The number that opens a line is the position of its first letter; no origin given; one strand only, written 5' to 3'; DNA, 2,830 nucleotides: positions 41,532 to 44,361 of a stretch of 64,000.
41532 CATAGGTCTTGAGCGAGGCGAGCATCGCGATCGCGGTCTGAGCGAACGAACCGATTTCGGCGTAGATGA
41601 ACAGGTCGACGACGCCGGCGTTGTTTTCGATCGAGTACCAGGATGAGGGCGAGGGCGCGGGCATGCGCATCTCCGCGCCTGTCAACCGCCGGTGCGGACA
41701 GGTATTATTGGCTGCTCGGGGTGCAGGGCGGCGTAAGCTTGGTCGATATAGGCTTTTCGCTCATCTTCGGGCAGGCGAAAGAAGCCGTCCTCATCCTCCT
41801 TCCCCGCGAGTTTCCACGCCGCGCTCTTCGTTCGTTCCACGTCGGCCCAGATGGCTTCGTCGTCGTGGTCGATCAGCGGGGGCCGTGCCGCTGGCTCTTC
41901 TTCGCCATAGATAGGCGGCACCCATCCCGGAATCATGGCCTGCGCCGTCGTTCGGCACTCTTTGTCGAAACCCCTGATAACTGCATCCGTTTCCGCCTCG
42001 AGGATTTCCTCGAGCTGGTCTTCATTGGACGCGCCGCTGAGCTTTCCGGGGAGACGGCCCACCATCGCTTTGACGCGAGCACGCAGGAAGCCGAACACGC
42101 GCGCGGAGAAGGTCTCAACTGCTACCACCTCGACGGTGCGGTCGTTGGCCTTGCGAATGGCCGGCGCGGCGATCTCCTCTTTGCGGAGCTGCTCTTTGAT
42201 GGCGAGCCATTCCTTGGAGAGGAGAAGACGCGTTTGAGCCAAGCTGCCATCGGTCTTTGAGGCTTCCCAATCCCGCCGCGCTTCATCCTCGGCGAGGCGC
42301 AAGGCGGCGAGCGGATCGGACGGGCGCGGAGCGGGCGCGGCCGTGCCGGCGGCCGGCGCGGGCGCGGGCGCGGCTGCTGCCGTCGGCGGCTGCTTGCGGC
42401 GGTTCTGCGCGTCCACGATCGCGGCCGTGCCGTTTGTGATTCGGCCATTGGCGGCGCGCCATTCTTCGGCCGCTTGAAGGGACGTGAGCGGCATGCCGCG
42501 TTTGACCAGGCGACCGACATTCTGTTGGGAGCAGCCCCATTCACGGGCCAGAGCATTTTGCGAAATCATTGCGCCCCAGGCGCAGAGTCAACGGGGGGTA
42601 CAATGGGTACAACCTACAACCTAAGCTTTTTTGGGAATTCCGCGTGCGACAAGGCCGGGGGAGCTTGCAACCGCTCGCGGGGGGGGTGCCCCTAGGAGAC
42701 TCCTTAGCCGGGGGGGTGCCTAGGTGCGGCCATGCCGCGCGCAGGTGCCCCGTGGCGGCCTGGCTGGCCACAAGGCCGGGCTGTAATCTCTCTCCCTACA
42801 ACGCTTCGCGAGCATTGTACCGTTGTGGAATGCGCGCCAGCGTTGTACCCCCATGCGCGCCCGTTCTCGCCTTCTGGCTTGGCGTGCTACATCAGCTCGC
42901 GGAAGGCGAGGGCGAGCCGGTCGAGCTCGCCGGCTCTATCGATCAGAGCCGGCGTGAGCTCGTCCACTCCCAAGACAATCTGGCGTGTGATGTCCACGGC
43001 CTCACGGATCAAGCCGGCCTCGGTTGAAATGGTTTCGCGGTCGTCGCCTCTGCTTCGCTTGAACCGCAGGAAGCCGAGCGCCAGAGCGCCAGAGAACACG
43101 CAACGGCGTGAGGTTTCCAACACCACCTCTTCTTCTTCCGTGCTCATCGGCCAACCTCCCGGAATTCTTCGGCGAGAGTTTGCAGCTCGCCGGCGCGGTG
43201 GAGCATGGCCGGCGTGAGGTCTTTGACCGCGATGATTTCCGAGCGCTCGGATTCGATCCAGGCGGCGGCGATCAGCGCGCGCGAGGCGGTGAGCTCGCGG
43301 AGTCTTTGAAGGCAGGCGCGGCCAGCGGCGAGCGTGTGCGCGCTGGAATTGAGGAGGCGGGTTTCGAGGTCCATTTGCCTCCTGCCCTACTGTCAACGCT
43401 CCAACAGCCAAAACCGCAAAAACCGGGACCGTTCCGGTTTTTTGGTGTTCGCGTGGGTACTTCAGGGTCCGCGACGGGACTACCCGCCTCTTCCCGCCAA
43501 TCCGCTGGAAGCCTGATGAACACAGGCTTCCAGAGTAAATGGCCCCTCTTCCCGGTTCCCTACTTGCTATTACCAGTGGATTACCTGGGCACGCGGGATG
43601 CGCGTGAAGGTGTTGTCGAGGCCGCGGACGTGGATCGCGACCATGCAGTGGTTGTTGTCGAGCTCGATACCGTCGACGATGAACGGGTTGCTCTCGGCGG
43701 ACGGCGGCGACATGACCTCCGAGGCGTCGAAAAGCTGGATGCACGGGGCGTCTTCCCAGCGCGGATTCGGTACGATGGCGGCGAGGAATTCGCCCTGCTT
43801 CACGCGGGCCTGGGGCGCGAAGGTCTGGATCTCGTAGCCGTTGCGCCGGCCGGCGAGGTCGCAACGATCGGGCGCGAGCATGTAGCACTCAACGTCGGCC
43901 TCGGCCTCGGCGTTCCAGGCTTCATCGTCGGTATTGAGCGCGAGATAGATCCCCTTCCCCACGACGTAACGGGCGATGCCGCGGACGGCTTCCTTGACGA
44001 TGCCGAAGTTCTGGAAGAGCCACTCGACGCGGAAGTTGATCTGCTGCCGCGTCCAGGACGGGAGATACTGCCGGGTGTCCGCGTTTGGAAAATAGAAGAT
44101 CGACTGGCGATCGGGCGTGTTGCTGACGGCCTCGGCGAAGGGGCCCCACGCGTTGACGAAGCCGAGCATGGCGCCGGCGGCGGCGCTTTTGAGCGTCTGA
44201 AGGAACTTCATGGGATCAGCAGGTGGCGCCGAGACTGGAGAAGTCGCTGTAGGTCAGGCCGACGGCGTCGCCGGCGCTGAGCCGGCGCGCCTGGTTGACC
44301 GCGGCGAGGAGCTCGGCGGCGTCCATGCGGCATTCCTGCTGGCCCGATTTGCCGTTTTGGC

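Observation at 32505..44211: A 10-kb integrase-bearing element is inserted inside the prophage portal gene; precise excision would rebuild an intact lambda-type portal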

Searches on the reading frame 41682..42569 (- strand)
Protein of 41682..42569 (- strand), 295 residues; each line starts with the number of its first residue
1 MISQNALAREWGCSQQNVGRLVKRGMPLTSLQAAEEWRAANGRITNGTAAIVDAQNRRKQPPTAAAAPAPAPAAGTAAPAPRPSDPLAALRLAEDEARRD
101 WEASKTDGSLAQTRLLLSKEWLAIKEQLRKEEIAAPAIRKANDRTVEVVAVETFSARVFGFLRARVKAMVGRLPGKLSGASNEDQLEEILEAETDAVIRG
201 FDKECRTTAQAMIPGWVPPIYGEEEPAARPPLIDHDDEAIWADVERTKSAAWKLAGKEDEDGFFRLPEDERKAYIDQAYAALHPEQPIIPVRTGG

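Call 8: search_protein_families(library=pfam, max_evalue=0.01, proteins=[window:41682-42569:-])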
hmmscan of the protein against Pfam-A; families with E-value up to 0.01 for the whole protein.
window:41682-42569:- (295 aa): 0 families

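Call 9: search_protein_families(library=phrogs, max_evalue=0.001, proteins=[window:41682-42569:-])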
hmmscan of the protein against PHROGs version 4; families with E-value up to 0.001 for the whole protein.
window:41682-42569:- (295 aa): 1 family
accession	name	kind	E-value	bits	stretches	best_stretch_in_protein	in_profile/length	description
phrog_57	-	head and packaging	0.00046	21.1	0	1-195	12-163/199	terminase small subunit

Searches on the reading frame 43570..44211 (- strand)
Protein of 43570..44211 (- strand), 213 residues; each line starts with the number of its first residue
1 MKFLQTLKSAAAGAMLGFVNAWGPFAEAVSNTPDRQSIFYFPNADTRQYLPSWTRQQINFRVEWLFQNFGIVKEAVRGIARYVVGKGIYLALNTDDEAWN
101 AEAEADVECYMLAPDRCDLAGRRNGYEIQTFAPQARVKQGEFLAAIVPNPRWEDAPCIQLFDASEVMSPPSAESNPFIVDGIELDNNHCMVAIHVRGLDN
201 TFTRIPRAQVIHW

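Call 58: find_encoding_contigs(protein=window:43570-44211:-, flank=3000, max_places=6)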
Protein window:43570-44211:- (213 aa): 2 contigs read that carry it; 1 place shown.
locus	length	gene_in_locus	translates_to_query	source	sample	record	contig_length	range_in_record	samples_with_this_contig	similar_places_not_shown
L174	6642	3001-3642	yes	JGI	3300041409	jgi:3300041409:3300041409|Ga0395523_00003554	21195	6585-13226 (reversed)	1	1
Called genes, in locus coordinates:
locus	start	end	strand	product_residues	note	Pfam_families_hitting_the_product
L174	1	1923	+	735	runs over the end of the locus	PF05876:GpA_ATPase, PF20454:GpA_nuclease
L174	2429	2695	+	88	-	-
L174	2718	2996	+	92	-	-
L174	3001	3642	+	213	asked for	PF05136:Phage_portal_2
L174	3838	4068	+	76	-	-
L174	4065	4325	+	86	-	-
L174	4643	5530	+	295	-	-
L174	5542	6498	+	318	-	PF00574:CLP_protease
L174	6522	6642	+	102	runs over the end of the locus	-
